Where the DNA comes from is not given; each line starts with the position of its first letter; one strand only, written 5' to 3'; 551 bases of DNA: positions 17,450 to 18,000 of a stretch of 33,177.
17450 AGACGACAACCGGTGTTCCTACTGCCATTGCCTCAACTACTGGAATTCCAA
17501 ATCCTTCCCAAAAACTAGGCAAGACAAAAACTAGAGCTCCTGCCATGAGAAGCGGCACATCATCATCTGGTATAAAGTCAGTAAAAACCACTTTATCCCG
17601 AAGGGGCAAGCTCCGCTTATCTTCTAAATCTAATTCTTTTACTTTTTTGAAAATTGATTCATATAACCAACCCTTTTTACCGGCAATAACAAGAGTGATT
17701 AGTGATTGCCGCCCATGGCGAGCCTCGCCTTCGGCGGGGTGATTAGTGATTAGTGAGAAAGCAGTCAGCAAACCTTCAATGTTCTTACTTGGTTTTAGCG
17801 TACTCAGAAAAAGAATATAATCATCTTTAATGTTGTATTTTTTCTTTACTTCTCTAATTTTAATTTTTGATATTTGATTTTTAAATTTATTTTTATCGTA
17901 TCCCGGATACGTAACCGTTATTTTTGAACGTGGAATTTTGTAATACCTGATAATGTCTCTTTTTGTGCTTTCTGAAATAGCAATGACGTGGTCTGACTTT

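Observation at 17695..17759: Second copy of the hairpin element is translated in a different reading frame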

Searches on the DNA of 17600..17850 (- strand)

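Call 55: search_rna_families(source=window, start=17600, end=17850, threshold=evalue, max_evalue=10)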
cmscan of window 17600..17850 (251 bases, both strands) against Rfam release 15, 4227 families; matches with E-value up to 10: 2.
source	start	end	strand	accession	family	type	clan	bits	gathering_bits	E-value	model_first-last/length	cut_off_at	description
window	17772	17833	-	RF00273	SNORD59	Gene; snRNA; snoRNA; CD-box;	CL00065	20.7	45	0.063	1-73/73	no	Small nucleolar RNA SNORD59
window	17620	17697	+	RF02267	Vax2os1_2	Gene; lncRNA;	-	4.6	55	2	257-466/466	no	Vax2os1 conserved region 2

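Call 63: search_dna_similar(query=window:17695-17759:-, collection=plasmids, mode=distant, max_evalue=10, max_rows=15)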
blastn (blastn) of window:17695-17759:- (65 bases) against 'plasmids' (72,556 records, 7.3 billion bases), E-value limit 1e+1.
Records with a match: 38; places in all: 40; records where one place covers at least 80% of the query: 0.
Best place of each record, by identity: >=99% 8; 95-99% 6; 90-95% 8; 80-90% 16.
By first word of the organism name: Cereibacter 8; Azospirillum 8; Paracoccus 3; Alloyangia 1; Methylobacterium 1; Thioclava 1; Shinella 1; Methylorubrum 1; Pontibacter 1; Kitasatospora 1; and 12 more.
By predicted mobility (MOB-suite, as given by PLSDB): non-mobilizable 31; mobilizable 4; conjugative 3.
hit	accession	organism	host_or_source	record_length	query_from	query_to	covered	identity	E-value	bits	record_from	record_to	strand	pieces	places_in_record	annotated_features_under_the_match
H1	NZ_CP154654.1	Alloyangia pacifica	-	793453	17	52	55%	83.3%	5e+0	36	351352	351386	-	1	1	TRAP transporter small permease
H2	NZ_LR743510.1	Methylobacterium bullatum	-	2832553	19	50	49%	90.6%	1e-2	46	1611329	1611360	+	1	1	none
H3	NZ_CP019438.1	Thioclava nitratireducens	pure culture,Surface seawater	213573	24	57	52%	82.4%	5e+0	36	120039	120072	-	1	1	IS110 family transposase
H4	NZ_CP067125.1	Paracoccus alcaliphilus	whole organism,soil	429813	23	56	52%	82.4%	5e+0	36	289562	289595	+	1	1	hutH: histidine ammonia-lyase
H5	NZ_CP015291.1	Cereibacter sphaeroides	Cereibacter sphaeroides 2.4.1,single ...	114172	21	52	49%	84.4%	5e+0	37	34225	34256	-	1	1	seryl-tRNA synthetase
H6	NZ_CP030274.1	Cereibacter sphaeroides 2.4.1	cell culture,laboratory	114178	21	52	49%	84.4%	5e+0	37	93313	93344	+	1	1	seryl-tRNA synthetase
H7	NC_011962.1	Cereibacter sphaeroides KD131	-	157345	21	52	49%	84.4%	5e+0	37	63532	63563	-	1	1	seryl-tRNA synthetase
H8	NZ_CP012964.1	Cereibacter sphaeroides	cell culture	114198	21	52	49%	84.4%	5e+0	37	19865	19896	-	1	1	seryl-tRNA synthetase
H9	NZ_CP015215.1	Cereibacter sphaeroides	Cereibacter sphaeroides 2.4.1,single ...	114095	21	52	49%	84.4%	5e+0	37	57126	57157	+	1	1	seryl-tRNA synthetase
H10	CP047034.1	Cereibacter sphaeroides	cell culture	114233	21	52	49%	84.4%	5e+0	37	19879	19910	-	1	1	none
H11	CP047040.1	Cereibacter sphaeroides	cell culture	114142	21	52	49%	84.4%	5e+0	37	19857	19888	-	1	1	none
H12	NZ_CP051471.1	Cereibacter sphaeroides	cell culture,laboratory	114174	21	52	49%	84.4%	5e+0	37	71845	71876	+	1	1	seryl-tRNA synthetase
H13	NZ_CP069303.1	Shinella sp. PSBB067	monoisolate,Minnesota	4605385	25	54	46%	86.7%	2e+0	37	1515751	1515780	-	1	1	none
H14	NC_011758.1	Methylorubrum extorquens CM4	-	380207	24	51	43%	92.9%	3e-2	43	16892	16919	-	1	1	none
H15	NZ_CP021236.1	Pontibacter actiniarum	Whole organism,unidentified actinians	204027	20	47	43%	89.3%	5e+0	36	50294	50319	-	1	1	none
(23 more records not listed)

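Call 64: search_dna_similar(query=window:17695-17759:-, collection=phages, mode=distant, max_evalue=10, max_rows=15)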
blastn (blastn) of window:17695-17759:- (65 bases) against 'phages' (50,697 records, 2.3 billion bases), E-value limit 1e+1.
Records with a match: 8; places in all: 8; records where one place covers at least 80% of the query: 0.
Best place of each record, by identity: >=99% 3; 90-95% 2; 80-90% 2; 60-80% 1.
By first word of the organism name: Bacteriophage 3; Sphingomonas 2; Gordonia 2; Vibrio 1.
By host as written in the record: - 3; Sphingomonas sp. PM2 2; Gordonia terrae 3612 2; Vibrio sp. 1.
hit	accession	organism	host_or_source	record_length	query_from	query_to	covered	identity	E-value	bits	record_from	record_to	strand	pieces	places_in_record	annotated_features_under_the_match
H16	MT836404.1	Bacteriophage sp.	human fecal samples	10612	17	59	66%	79.1%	5e-1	38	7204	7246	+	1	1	record has no annotation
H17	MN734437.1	Sphingomonas phage Eidolon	Sphingomonas sp. PM2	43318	22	50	45%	89.7%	2e+0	37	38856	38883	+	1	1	hypothetical protein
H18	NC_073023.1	Sphingomonas phage Eidolon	Sphingomonas sp. PM2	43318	22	50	45%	89.7%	2e+0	37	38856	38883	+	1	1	hypothetical protein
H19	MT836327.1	Bacteriophage sp.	human fecal samples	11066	27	52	40%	92.3%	2e+0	36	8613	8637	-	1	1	record has no annotation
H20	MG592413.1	Vibrio phage 1.029.O._10N.261.55.A7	Vibrio sp.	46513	6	28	35%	91.3%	6e+0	34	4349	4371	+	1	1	SGNH hydrolase-type esterase domain protein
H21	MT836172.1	Bacteriophage sp.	human fecal samples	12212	4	22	29%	100.0%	2e+0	36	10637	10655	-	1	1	record has no annotation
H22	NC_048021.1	Gordonia phage Daredevil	Gordonia terrae 3612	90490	28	45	28%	100.0%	6e+0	34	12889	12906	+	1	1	21: neck protein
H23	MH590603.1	Gordonia phage Daredevil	Gordonia terrae 3612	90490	28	45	28%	100.0%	6e+0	34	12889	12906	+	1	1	21: hypothetical protein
